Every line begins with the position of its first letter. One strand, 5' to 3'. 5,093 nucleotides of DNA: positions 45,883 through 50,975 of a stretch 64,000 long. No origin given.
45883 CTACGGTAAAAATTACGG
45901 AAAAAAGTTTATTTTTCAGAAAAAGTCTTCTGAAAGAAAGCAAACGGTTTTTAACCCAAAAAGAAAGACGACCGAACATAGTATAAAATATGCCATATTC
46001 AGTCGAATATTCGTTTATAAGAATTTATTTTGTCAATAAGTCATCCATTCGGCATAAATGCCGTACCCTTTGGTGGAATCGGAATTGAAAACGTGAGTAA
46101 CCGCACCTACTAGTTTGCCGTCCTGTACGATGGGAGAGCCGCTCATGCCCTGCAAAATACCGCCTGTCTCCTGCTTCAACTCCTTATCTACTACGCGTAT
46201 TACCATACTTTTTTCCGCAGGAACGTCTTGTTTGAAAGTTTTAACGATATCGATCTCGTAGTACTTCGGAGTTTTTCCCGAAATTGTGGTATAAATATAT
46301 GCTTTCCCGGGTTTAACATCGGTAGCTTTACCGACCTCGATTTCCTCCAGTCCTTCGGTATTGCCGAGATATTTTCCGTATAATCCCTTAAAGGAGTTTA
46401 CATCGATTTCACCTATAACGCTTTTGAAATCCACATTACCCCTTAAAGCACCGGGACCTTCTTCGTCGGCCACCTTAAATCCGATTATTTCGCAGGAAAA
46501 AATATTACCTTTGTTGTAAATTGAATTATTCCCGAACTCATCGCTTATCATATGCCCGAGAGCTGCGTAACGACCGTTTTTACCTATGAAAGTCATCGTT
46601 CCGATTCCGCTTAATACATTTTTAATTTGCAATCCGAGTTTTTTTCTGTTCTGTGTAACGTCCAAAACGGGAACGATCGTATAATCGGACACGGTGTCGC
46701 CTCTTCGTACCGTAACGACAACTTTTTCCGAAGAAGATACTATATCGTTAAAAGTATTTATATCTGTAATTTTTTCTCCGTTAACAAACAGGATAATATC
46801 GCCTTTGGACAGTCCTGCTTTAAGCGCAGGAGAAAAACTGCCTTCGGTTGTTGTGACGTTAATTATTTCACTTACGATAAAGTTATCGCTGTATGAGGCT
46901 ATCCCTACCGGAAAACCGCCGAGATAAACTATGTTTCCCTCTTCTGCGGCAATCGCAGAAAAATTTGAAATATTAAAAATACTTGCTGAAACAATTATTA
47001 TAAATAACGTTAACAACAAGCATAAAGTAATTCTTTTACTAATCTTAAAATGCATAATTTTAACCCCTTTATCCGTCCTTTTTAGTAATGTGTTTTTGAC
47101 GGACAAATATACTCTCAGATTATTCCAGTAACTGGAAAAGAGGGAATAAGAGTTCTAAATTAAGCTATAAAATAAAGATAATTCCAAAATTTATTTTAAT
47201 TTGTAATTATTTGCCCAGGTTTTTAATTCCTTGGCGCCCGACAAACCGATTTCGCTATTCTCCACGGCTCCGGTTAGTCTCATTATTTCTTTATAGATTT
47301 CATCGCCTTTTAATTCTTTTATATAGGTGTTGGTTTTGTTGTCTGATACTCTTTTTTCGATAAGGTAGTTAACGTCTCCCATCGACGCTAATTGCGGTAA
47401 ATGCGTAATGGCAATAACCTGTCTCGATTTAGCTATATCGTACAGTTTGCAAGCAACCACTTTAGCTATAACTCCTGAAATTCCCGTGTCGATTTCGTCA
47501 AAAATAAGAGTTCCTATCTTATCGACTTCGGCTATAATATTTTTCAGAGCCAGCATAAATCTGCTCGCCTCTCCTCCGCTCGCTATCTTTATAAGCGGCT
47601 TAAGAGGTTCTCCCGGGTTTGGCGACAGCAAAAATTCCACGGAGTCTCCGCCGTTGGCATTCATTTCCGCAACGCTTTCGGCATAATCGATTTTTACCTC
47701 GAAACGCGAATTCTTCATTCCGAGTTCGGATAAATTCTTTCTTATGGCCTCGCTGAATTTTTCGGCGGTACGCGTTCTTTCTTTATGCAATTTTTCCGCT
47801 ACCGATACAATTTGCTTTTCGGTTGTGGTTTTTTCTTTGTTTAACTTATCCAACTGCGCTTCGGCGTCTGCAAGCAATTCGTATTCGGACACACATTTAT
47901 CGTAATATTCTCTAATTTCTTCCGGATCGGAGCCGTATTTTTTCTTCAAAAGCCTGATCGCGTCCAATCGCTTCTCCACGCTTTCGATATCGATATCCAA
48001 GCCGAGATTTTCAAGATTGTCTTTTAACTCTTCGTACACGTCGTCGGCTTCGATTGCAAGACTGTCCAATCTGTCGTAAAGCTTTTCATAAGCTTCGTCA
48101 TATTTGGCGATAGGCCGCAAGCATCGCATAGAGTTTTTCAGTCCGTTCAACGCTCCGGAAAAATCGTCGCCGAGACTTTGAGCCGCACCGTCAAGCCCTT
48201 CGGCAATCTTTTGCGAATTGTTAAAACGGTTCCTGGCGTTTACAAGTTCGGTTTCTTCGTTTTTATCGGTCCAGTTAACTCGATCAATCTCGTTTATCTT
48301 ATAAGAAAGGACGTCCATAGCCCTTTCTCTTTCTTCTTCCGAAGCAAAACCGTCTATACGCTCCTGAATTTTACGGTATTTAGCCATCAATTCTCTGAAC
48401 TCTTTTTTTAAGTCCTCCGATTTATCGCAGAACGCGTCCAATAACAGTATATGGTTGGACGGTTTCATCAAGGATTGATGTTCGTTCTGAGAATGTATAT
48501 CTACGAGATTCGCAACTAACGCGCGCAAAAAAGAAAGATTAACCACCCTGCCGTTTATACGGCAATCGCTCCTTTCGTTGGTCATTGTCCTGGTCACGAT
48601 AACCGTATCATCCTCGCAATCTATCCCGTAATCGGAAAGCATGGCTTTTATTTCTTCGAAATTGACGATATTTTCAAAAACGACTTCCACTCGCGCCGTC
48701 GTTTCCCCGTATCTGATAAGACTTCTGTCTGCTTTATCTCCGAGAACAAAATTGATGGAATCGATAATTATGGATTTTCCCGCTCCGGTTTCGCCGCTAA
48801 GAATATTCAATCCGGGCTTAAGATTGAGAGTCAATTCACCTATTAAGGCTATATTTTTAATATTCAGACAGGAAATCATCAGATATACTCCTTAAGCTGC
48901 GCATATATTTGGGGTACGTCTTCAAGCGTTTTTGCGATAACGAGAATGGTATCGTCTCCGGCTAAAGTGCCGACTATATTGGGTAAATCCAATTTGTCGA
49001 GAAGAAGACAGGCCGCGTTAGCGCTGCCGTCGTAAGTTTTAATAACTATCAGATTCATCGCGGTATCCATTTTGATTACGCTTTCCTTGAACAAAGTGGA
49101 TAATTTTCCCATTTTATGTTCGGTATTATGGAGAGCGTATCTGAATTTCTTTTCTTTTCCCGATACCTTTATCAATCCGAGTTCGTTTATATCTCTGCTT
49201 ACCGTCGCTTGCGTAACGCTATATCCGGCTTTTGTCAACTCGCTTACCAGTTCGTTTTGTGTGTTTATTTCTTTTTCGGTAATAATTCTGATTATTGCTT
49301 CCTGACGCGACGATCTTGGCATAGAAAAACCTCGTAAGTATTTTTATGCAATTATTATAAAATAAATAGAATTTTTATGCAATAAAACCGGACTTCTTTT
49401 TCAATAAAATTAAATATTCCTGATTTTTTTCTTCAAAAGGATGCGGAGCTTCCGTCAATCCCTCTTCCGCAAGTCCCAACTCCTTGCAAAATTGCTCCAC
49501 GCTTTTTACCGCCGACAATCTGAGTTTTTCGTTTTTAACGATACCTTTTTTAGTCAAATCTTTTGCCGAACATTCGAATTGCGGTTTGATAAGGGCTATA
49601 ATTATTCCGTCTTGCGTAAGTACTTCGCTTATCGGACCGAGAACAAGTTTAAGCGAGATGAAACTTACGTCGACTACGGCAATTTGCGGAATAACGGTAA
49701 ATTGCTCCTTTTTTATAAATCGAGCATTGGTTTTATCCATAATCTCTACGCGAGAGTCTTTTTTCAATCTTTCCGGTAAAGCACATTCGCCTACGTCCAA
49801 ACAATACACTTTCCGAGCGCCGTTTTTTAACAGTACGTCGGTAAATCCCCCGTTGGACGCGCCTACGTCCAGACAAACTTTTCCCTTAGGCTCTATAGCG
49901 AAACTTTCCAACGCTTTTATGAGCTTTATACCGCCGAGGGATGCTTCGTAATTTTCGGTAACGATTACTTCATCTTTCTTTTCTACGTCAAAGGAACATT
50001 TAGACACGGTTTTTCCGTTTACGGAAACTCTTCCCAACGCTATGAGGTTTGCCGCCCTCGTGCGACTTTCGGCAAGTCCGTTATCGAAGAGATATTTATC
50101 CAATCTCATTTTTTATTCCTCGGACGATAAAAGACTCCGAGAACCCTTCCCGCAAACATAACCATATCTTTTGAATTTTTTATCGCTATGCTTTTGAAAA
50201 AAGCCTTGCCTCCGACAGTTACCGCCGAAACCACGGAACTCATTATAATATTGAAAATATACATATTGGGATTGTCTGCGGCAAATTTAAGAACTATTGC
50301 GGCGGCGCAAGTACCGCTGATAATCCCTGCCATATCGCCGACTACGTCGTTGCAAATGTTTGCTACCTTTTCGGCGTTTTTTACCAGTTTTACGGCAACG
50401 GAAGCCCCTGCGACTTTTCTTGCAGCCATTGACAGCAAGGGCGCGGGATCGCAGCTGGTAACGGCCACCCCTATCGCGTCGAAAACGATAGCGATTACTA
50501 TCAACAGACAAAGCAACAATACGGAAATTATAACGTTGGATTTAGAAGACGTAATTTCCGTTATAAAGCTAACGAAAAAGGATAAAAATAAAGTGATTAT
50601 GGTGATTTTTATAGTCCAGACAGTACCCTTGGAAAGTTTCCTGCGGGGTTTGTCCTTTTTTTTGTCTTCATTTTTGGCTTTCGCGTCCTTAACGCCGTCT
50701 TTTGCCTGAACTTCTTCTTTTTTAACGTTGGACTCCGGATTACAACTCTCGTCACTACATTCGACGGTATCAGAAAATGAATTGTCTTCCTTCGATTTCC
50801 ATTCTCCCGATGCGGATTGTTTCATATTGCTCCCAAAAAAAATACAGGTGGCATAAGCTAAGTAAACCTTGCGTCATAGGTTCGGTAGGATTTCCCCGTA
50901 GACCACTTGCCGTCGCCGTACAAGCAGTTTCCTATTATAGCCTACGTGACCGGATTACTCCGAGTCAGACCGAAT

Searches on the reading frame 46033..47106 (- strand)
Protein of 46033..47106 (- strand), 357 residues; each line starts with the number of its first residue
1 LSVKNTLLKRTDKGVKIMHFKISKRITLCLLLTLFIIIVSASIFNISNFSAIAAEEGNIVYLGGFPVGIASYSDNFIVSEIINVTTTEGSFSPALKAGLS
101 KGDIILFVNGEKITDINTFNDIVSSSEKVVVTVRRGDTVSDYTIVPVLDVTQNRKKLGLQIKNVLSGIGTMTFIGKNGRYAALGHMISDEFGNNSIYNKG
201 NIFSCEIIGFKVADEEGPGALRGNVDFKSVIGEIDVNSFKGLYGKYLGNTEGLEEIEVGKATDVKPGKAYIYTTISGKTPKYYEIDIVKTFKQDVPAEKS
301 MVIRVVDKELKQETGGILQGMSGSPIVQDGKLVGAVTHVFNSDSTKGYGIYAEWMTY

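Call 4: search_protein_families(library=pfam, proteins=[window:46033-47106:-])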
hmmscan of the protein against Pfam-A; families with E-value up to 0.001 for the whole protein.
window:46033-47106:- (357 aa): 4 families
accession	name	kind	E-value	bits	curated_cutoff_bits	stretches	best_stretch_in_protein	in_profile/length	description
PF05580.18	Peptidase_S55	-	3.6e-62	210.6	25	1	154-355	2-209/210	SpoIVB peptidase S55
PF17820.7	PDZ_6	-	2.8e-07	30.6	27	1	91-135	8-54/54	PDZ domain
PF13180.12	PDZ_2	-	2.9e-06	27.9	27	1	90-144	21-78/80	PDZ domain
PF00595.29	PDZ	-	2.7e-05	24.9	23.2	1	84-118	29-65/81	PDZ domain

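Call 5: search_protein_families(library=ncbifam, proteins=[window:46033-47106:-])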
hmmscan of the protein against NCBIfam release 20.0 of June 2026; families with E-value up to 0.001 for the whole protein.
window:46033-47106:- (357 aa): 7 families
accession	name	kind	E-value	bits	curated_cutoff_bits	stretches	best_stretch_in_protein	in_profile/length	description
TIGR02860.1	spore_IV_B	equivalog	9.6e-76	255.3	305.25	1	59-355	90-395/402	SpoIVB peptidase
NF040960.1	MamE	equivalog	1.7e-06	26.9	800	0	92-147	478-536/659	magnetosome formation protease MamE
TIGR02037.1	degP_htrA_DO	subfamily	7.2e-06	25.2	416.2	1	92-142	270-323/434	Do family serine endopeptidase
NF041521.1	HhoA_HhoB_HtrA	equivalog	2.1e-05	24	450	1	92-144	274-329/335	HhoA/HhoB/HtrA family serine endopeptidase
TIGR00054.1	TIGR00054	equivalog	3.7e-05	22.8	147.55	1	84-153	205-272/421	RIP metalloprotease RseP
NF008189.1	PRK10942.1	equivalog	6.1e-05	21.7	720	1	91-138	422-470/477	serine endoprotease DegP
NF040965.1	MamP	equivalog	0.00022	20.9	300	1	94-158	147-215/290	magnetosome magnetite formation protein MamP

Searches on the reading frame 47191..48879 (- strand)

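Call 4: search_protein_families(library=pfam, proteins=[window:47191-48879:-])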
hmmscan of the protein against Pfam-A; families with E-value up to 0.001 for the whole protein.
window:47191-48879:- (562 aa): 3 families
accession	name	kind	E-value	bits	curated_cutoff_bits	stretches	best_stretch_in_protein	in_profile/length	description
PF02463.25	SMC_N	-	9.2e-18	64.9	40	1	8-509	8-213/220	RecF/RecN/SMC N terminal domain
PF13476.12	AAA_23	-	4.2e-12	47.6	27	1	5-198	2-177/201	AAA domain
PF13175.12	AAA_15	-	3.8e-11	43.7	32.1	1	1-497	1-373/374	AAA ATPase domain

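Call 5: search_protein_families(library=ncbifam, proteins=[window:47191-48879:-])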
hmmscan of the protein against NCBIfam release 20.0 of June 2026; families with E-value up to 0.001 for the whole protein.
window:47191-48879:- (562 aa): 9 families
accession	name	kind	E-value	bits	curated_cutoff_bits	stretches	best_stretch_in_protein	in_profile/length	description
TIGR00634.1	recN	equivalog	1.6e-141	473.1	407.85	1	1-552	1-560/563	DNA repair protein RecN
NF008121.0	PRK10869.1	equivalog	4.1e-107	359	418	1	1-552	1-550/553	DNA repair protein RecN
NF045780.1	TrlF_fam_ATP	equivalog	4e-10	39.1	350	1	6-401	294-707/944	TrlF family AAA-like ATPase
NF045487.1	ASRP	equivalog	5.1e-09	35.3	300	1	9-223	1-217/593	archaea-specific SMC-related protein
TIGR00611.2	recf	equivalog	2.1e-08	33.7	172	1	3-76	2-80/339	DNA replication/repair protein RecF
TIGR02169.1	SMC_prok_A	equivalog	2.1e-08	32.4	729.4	1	17-119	18-124/1165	chromosome segregation protein SMC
NF041034.1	Rad50_Sulf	equivalog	5.3e-07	27.9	1000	1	17-80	18-85/872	DNA double-strand break repair ATPase Rad50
NF002244.0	PRK01156.1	equivalog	5.6e-05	21.4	847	1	5-84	6-89/895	DNA double-strand break repair ATPase Rad50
TIGR02168.1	SMC_prok_B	equivalog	0.00044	18.1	567.35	0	154-380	730-963/1181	chromosome segregation protein SMC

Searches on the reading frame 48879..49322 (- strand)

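Call 4: search_protein_families(library=pfam, proteins=[window:48879-49322:-])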
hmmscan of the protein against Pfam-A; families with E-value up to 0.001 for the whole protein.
window:48879-49322:- (147 aa): 2 families
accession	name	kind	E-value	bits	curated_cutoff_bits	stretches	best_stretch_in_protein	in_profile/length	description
PF02863.23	Arg_repressor_C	-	3.5e-25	88.1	25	1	78-144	1-67/68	Arginine repressor, C-terminal domain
PF01316.27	Arg_repressor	-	2.7e-24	85.2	27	1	1-68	1-68/70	Arginine repressor, DNA binding domain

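Call 5: search_protein_families(library=ncbifam, proteins=[window:48879-49322:-])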
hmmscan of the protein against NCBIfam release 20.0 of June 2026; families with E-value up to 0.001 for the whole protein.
window:48879-49322:- (147 aa): 5 families
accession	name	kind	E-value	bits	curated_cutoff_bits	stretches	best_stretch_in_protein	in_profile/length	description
TIGR01529.1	argR_whole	equivalog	6.5e-45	152.7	130.45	1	5-145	2-144/146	arginine repressor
NF001680.0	PRK00441.1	equivalog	9.2e-44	149.2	184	1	4-147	3-148/150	arginine repressor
NF003281.1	PRK04280.1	equivalog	7.6e-40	136.5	182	1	4-145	3-146/148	transcriptional regulator AhrC/ArgR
NF002880.0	PRK03341.1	equivalog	9.3e-31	106.7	200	1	3-132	15-152/170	arginine repressor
NF003457.0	PRK05066.1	equivalog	2.8e-21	75.7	194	1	8-145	12-150/156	transcriptional regulator ArgR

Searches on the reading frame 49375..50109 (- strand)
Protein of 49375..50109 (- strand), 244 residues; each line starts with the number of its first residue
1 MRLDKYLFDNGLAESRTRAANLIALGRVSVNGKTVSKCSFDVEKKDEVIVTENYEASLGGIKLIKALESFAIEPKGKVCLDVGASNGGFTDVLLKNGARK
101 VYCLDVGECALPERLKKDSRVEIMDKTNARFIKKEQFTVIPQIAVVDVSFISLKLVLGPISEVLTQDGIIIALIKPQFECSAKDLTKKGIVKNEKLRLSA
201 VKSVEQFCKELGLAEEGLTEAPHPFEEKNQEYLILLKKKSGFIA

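Call 4: search_protein_families(library=pfam, proteins=[window:49375-50109:-])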
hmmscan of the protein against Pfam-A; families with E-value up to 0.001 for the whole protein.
window:49375-50109:- (244 aa): 2 families
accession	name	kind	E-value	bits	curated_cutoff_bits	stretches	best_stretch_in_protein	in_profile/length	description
PF01728.25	FtsJ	-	4.6e-32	111.8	24.1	1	59-237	5-180/181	FtsJ-like methyltransferase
PF01479.30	S4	-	6.3e-12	45.5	22.8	1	1-48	1-48/48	S4 domain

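Call 5: search_protein_families(library=ncbifam, proteins=[window:49375-50109:-])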
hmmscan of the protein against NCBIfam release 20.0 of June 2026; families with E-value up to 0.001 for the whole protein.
window:49375-50109:- (244 aa): 6 families
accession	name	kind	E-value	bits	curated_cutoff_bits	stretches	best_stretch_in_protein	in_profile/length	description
TIGR00478.1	tly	subfamily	3.4e-63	213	185.8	1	2-231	1-228/228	TlyA family rRNA (cytidine-2'-O)-methyltransferase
NF049952.1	23rRNACMtaseTlyA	equivalog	1.2e-54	185.3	250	1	1-238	1-236/236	23S rRNA (cytidine-2'-O)-methyltransferase TlyA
TIGR01017.1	rpsD_bact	equivalog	4.1e-08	33.2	177.2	1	1-55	90-144/200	30S ribosomal protein S4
NF003717.0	PRK05327.1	equivalog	4.8e-08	33.1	116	1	1-55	92-146/202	30S ribosomal protein S4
TIGR01018.1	uS4_arch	equivalog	0.00024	21.1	82.25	0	2-48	105-151/162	30S ribosomal protein S4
NF003139.0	PRK04051.1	equivalog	0.00057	19.8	138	1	2-51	104-153/179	30S ribosomal protein S4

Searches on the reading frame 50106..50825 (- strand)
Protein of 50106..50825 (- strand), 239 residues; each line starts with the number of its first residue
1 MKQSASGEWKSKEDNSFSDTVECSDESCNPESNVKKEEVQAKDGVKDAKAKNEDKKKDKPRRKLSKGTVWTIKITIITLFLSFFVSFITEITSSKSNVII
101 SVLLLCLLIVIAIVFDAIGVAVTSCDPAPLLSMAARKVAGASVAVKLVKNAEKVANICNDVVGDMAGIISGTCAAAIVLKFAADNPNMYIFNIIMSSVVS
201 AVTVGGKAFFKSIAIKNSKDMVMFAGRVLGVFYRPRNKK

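Call 4: search_protein_families(library=pfam, proteins=[window:50106-50825:-])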
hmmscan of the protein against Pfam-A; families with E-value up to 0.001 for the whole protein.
window:50106-50825:- (239 aa): 1 family
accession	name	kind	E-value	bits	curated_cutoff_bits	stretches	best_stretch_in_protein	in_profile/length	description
PF01595.25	CNNM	-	1.7e-06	28.3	28.4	1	103-233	1-128/181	Cyclin M transmembrane N-terminal domain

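Call 5: search_protein_families(library=ncbifam, proteins=[window:50106-50825:-])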
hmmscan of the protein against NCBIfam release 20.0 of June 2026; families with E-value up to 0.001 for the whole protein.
window:50106-50825:- (239 aa): 0 families

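Call 17: find_encoding_contigs(protein=window:50106-50825:-, flank=3000, max_places=6)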
Protein window:50106-50825:- (239 aa): 4 contigs read that carry it; 2 places shown.
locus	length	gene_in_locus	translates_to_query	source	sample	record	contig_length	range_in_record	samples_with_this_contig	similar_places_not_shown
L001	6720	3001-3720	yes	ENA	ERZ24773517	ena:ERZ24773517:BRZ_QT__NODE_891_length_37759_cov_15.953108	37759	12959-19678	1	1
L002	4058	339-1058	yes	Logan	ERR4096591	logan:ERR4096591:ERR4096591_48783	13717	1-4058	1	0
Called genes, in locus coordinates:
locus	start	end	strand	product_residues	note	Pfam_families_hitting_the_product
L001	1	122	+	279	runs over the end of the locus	PF00763:THF_DHG_CYH, PF02882:THF_DHG_CYH_C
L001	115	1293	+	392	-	PF13742:tRNA_anti_2, PF01336:tRNA_anti-codon, PF02601:Exonuc_VII_L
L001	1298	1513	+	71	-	PF02609:Exonuc_VII_S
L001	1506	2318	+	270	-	PF00348:polyprenyl_synt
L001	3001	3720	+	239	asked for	PF01595:CNNM (weak)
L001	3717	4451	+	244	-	PF01479:S4, PF01728:FtsJ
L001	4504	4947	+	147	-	PF01316:Arg_repressor, PF02863:Arg_repressor_C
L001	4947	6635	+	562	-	PF02463:SMC_N, PF13175:AAA_15, PF13476:AAA_23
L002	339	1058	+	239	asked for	PF01595:CNNM (weak)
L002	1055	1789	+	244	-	PF01479:S4, PF01728:FtsJ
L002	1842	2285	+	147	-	PF01316:Arg_repressor, PF02863:Arg_repressor_C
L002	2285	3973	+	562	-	PF02463:SMC_N, PF13175:AAA_15, PF13476:AAA_23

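Call 20: find_homologous_proteins(query=window:50106-50825:-)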
Query window:50106-50825:- (239 aa): 197 proteins with E <= 0.001 among 1024 candidates; the best 120 are listed.
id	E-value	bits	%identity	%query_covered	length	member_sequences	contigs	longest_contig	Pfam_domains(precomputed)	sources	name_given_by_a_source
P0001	2.5e-110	385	80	100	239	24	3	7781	PF01595.26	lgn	-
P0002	8.7e-108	377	80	93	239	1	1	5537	PF01595.26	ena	-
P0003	5.2e-97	342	80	86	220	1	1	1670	-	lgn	-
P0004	9.0e-96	338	78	88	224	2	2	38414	PF01595.26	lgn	-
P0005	1.5e-94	334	75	87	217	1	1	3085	PF01595.26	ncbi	-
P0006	9.1e-94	331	73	90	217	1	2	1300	PF01595.26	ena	-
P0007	2.2e-93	330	77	87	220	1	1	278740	-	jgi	-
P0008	2.3e-92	326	74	88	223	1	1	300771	PF01595.26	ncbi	-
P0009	3.7e-92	326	73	86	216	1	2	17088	-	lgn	-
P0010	5.5e-92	325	72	87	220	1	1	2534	PF01595.26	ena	-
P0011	6.1e-92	325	85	74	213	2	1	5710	PF01595.26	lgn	-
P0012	5.5e-90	319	81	77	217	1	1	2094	-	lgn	-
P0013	1.8e-87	310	66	88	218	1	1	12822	PF01595.26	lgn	-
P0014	1.8e-87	310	78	77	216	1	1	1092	-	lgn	-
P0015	5.9e-87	309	81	74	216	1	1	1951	-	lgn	-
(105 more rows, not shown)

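Call 53: search_solved_structures(query=window:50106-50825:-, max_evalue=10)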
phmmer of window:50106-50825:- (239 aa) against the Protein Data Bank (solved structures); distinct sequences matched with E-value up to 10: 1.
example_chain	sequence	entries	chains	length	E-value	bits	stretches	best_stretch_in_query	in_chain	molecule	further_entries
7ji3_A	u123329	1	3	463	2.8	10.7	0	13-94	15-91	Proton-activated chloride channel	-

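Call 55: search_solved_structures(query=A2, max_evalue=10)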
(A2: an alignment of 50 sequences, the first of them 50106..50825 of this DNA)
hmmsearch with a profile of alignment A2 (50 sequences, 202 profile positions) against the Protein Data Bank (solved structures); distinct sequences matched with E-value up to 10: 1.
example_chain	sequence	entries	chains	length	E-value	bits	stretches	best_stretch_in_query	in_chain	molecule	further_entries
5xsd_A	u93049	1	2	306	2.2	11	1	89-159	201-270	Periplasmic binding protein/LacI transcriptional regulator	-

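Call 60: predict_structure(alignment_id=A2)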
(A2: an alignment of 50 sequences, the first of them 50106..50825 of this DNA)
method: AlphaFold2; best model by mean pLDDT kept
length: 239 residues; sequences in the alignment: 50
mean_pLDDT: 71.7   pTM: 0.54
mean pLDDT of the five models: 71.7, 68.9, 68.5, 62.1, 61.6
residues with pLDDT >= 90: 4; 70-90: 164; 50-70: 16; < 50: 55
segments of 3 or more residues with pLDDT < 50: 1-53
pLDDT, mean of each block of 10 residues (from residue 1): 40 38 37 41 42 57 76 80 79 73 84 85 86 88 87 80 80 83 80 83 85 87 85 64
secondary structure, 60 per line:
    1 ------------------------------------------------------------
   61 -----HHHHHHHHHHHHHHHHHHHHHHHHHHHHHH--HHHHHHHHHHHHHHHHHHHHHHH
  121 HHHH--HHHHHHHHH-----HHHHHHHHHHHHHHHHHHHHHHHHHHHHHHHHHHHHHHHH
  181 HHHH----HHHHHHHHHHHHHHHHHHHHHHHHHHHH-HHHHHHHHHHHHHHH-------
elements in order: H66-95 H98-124 H127-135 H141-184 H189-216 H218-232

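Call 62: fold_search(model_id=the predicted structure, library=pdb)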
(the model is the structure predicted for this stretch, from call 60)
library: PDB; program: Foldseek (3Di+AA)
matches with E <= 10: 101; with E <= 0.001: 0
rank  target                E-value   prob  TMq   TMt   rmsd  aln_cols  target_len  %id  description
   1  7m1t_B                5.1e-03  1.00  0.33  0.27   7.7       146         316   17  Crystal structure of an archaeal CNNM, MtCorB, with C-terminal deletion in complex with Mg2+-ATP (released 2021-06-16)
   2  7m1t_A                1.2e-02  1.00  0.32  0.25   8.2       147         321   15  Crystal structure of an archaeal CNNM, MtCorB, with C-terminal deletion in complex with Mg2+-ATP (released 2021-06-16)
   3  7m1u_A                5.1e-02  0.99  0.34  0.28   8.1       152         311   17  Crystal structure of an archaeal CNNM, MtCorB, R235L mutant with C-terminal deletion (released 2021-06-16)
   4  7cfg                  8.2e-01  0.87  0.37  0.53   7.3       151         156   13  Structure of the transmembrane domain of the bacterial CNNM/CorC family Mg2+ transporter in complex with Mg2+ (released 2021-02-24)
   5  6m97                  1.0e+00  0.10  0.14  0.16  23.8       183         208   15  Crystal structure of the high-affinity copper transporter Ctr1 (released 2019-04-03)
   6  7ung_D0               2.2e+00  0.16  0.25  0.23  22.8       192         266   11  48-nm repeat of the human respiratory doublet microtubule (released 2022-10-05)
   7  9oci_A                2.3e+00  0.20  0.26  0.14  15.5       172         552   17  Transporter associated with antigen processing (TAP) bound to the viral protein rhUS6 in the outward-facing open state (released 2025-09-10)
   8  9a72_A                2.5e+00  0.23  0.27  0.23  31.9       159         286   12  Integrative model of YFMS-CHEW by crosslinking MS and deep learning (released 2024-09-18)
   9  9div_A                3.1e+00  0.07  0.14  0.22  13.2       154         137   14  The crystal structure of de novo designed ChuA binding protein C8 (released 2025-05-21)
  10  1few                  3.4e+00  0.20  0.30  0.36  12.5       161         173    7  CRYSTAL STRUCTURE OF SMAC/DIABLO (released 2000-09-13)
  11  7uw9_g                3.4e+00  0.16  0.23  0.32   8.5       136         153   18  Citrus V-ATPase State 1, H in contact with subunit a (released 2022-07-06)
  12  8to0_Aa               3.4e+00  0.11  0.24  0.20  22.9       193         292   12  48-nm repeating structure of doublets from mouse sperm flagella (released 2023-11-01)
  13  6xby_b                3.4e+00  0.08  0.16  0.18  23.0       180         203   16  Cryo-EM structure of V-ATPase from bovine brain, state 2 (released 2020-08-19)
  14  9div_B                3.7e+00  0.08  0.15  0.24  12.7       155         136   14  The crystal structure of de novo designed ChuA binding protein C8 (released 2025-05-21)
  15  1x90_A                3.7e+00  0.07  0.15  0.22  20.7       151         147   12  Crystal structure of mutant form B of a pectin methylesterase inhibitor from Arabidopsis (released 2004-12-28)
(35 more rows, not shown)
